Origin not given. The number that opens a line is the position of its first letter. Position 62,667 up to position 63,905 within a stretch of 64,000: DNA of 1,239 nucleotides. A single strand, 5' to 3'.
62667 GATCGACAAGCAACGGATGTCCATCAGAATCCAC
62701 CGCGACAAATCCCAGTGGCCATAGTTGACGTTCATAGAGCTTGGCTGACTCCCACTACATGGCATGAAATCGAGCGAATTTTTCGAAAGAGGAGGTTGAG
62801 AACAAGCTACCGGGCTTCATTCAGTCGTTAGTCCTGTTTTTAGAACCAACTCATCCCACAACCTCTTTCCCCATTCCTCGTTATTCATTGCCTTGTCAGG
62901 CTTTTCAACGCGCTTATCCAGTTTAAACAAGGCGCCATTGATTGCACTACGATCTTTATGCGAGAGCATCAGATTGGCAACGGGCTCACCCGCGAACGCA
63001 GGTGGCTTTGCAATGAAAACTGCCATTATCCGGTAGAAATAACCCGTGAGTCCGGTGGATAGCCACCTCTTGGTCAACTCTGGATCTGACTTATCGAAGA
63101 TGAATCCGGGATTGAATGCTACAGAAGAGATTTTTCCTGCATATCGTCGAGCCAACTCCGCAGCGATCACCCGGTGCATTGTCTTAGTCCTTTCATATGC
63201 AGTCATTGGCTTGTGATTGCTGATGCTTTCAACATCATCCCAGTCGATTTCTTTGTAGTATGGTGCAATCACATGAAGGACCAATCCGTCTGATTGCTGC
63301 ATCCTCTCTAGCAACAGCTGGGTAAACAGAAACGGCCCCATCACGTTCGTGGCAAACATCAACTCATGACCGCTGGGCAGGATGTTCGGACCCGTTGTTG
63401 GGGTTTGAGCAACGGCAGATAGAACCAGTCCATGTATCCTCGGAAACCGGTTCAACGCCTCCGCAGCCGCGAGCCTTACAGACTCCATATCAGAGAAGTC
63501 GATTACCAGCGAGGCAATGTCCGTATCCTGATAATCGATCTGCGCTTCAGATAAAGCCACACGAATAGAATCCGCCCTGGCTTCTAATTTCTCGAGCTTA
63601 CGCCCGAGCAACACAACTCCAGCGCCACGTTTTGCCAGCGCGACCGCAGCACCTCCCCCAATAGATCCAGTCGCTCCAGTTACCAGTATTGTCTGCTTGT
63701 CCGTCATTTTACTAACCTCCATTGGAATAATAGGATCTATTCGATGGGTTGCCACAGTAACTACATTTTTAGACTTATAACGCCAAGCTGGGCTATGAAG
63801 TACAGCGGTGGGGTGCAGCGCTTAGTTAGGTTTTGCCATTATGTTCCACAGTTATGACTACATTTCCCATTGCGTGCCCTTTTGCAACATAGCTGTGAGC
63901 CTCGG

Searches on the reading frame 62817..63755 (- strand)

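Call 49: search_protein_families(library=pfam, proteins=[window:62817-63755:-], max_evalue=0.001)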
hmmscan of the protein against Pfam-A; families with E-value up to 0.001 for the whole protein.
window:62817-63755:- (312 aa): 4 families
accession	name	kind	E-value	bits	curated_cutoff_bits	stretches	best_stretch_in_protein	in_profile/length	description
PF00106.31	adh_short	-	3.6e-16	59.7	26.6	1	21-163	1-135/195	short chain dehydrogenase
PF13561.12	adh_short_C2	-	7.9e-09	35.9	27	1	27-161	1-127/236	Enoyl-(Acyl carrier protein) reductase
PF08659.16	KR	-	2e-08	34.8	22.6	1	22-119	2-94/180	KR domain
PF01370.27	Epimerase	-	0.00025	21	20.9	0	23-98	1-73/240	NAD dependent epimerase/dehydratase family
